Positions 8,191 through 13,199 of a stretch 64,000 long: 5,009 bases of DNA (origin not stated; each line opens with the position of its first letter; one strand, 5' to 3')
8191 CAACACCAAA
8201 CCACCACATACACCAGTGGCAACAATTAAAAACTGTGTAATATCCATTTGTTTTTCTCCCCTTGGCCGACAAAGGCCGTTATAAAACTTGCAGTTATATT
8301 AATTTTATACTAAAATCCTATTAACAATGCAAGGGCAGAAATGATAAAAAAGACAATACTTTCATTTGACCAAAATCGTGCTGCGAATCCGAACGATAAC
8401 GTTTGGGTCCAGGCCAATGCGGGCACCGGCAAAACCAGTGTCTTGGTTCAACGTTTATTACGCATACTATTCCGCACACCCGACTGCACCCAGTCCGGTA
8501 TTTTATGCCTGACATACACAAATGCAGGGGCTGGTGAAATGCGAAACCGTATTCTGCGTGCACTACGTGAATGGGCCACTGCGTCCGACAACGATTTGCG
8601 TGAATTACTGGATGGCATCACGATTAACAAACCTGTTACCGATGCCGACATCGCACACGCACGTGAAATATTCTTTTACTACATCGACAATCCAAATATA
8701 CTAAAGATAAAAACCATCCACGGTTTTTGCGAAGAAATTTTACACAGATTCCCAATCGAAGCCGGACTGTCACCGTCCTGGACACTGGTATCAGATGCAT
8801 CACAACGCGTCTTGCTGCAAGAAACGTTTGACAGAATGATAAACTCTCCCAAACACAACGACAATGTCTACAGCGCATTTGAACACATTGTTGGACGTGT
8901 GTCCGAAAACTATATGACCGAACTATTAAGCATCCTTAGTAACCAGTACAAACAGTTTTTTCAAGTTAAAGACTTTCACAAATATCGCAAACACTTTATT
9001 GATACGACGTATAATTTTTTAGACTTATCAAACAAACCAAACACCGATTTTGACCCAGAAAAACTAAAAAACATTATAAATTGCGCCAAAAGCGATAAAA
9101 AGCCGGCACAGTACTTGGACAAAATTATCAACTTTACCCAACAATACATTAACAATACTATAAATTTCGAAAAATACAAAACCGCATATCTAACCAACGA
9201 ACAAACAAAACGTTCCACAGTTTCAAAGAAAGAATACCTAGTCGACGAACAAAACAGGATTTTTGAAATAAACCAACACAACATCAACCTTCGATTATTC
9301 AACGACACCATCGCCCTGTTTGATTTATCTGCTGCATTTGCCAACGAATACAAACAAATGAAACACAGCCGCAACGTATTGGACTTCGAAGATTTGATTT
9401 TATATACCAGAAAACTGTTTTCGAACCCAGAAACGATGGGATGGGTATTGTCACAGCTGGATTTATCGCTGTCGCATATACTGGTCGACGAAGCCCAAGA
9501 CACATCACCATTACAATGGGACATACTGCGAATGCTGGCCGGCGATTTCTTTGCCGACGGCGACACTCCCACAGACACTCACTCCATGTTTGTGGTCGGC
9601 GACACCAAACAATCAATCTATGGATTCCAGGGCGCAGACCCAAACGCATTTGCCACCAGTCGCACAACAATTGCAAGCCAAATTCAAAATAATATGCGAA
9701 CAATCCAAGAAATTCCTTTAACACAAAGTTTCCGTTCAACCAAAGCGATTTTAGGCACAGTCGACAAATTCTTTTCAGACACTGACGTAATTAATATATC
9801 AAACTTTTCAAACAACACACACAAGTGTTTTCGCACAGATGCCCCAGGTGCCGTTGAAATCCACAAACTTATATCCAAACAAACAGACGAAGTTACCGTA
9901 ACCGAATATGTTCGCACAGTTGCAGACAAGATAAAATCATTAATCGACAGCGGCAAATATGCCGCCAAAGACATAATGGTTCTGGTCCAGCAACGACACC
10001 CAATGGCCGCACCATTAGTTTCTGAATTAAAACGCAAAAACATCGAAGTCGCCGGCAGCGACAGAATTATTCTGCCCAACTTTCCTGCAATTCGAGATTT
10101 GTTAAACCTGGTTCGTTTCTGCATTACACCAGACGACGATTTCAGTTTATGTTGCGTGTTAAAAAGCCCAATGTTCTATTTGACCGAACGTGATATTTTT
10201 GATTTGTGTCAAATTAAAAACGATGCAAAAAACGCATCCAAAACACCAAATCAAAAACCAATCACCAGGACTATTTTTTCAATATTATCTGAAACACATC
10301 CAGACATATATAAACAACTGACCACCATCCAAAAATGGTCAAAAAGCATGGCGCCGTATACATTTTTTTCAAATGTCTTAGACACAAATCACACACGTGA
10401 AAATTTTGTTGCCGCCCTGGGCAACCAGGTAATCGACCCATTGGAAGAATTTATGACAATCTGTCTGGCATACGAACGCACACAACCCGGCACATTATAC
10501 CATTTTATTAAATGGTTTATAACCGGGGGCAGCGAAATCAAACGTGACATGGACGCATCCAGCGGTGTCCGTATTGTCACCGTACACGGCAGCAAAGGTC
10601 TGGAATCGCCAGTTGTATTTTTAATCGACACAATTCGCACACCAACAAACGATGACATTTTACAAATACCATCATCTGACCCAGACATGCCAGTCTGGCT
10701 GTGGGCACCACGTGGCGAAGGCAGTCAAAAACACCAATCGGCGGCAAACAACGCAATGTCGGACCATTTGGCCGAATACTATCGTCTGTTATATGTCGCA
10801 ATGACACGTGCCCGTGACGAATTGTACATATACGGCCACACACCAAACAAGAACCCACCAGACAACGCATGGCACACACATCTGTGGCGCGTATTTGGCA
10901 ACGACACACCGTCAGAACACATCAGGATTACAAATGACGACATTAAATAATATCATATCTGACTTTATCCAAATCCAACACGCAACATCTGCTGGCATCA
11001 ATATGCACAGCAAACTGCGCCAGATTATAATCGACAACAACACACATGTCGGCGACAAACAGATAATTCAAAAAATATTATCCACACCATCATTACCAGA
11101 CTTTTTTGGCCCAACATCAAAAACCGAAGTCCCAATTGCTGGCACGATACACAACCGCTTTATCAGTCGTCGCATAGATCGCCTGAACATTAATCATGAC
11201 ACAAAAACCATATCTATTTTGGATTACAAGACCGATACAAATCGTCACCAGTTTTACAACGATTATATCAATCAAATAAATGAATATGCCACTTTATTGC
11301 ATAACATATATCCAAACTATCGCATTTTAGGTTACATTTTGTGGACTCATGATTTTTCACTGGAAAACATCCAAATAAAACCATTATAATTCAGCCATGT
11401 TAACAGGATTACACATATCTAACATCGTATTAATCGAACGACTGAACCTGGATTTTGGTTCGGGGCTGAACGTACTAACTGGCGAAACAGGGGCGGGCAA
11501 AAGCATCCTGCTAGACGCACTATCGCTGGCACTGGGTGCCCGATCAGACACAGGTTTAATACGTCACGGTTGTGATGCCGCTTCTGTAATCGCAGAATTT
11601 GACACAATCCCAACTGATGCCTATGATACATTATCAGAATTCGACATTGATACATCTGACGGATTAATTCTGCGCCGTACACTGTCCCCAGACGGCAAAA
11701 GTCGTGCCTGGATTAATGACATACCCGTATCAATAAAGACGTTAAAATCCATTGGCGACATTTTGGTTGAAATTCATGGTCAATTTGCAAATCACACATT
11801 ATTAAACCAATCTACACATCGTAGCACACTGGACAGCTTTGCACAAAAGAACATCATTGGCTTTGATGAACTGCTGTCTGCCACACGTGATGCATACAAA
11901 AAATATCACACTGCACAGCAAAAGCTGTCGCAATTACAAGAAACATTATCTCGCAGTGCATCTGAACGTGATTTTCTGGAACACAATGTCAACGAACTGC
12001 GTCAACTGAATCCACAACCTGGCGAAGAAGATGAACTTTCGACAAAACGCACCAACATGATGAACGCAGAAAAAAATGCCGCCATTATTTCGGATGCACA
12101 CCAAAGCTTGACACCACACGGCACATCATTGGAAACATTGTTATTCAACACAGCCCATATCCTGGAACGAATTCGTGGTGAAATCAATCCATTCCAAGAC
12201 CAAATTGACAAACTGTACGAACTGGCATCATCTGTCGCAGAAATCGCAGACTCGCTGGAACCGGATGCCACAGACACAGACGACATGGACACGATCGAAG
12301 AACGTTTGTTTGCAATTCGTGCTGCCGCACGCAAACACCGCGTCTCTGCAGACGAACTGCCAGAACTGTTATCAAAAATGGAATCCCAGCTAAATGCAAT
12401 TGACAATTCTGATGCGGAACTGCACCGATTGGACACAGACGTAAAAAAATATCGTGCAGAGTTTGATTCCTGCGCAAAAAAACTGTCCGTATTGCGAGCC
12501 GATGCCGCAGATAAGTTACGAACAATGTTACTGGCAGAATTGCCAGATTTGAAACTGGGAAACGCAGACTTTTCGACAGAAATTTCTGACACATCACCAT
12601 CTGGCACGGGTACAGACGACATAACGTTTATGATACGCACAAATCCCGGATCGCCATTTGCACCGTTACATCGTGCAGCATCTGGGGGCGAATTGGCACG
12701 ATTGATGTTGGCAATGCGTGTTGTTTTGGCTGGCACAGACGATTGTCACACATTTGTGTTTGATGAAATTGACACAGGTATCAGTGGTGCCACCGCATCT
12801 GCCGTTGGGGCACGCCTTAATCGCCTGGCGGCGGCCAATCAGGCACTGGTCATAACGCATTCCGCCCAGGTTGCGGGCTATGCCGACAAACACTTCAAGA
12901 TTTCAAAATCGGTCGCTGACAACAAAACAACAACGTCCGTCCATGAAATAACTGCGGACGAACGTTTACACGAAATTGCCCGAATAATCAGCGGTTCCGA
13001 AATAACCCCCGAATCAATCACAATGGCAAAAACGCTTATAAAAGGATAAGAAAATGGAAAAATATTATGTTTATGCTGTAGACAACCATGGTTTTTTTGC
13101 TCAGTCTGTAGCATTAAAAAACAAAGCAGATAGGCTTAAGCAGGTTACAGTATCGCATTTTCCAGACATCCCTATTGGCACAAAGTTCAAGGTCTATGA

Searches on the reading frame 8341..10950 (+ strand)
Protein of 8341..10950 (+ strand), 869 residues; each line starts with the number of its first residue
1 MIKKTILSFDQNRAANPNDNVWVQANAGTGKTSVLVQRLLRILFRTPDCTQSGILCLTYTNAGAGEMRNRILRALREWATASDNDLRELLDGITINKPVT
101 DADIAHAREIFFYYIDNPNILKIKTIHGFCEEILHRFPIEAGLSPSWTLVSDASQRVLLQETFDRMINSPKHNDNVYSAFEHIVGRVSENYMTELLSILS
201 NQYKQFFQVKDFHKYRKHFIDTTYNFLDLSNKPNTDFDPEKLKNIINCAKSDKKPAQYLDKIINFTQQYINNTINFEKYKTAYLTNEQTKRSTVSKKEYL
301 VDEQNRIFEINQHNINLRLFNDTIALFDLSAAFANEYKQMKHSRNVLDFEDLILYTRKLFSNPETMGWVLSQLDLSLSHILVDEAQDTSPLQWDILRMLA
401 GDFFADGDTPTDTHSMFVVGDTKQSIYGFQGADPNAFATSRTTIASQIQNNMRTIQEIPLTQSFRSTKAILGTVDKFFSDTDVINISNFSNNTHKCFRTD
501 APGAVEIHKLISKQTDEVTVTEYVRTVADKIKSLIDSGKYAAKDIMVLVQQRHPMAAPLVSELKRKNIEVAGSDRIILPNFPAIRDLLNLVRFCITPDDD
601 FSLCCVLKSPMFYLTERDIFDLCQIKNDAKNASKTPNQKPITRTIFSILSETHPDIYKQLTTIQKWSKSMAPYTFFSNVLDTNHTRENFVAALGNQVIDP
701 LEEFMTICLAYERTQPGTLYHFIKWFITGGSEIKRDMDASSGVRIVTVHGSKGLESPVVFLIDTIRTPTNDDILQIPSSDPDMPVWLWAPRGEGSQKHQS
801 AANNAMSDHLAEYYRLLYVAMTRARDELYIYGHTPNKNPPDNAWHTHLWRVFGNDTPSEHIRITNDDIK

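Call 93: search_protein_families(library=pfam, proteins=[window:8341-10950:+], max_evalue=0.0001)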
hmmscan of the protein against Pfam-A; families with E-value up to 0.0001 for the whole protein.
window:8341-10950:+ (869 aa): 4 families
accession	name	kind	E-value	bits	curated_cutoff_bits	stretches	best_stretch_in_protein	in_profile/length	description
PF00580.27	UvrD-helicase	-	1.4e-50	173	23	1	10-439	4-265/271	UvrD/REP helicase N-terminal domain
PF13361.12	UvrD_C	-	1.4e-26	94.2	25.6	1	459-830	2-345/350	UvrD-like helicase C-terminal domain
PF13538.12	UvrD_C_2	-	2e-11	44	27.4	1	807-831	28-52/52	UvrD-like helicase C-terminal domain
PF13245.12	AAA_19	-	1.4e-10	41.9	25.1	1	15-429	8-133/134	AAA domain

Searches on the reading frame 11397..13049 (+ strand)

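Call 93: search_protein_families(library=pfam, proteins=[window:11397-13049:+], max_evalue=0.0001)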
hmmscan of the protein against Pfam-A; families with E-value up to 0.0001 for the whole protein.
window:11397-13049:+ (550 aa): 3 families
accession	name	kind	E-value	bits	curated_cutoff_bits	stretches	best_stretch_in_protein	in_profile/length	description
PF02463.25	SMC_N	-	1.3e-15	57.9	40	1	13-505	13-214/220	RecF/RecN/SMC N terminal domain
PF13476.12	AAA_23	-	8.4e-15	56.4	27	1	5-203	2-182/201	AAA domain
PF13304.12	AAA_21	-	2.8e-05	24.8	27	0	24-56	1-50/304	AAA domain, putative AbiEii toxin, Type IV TA system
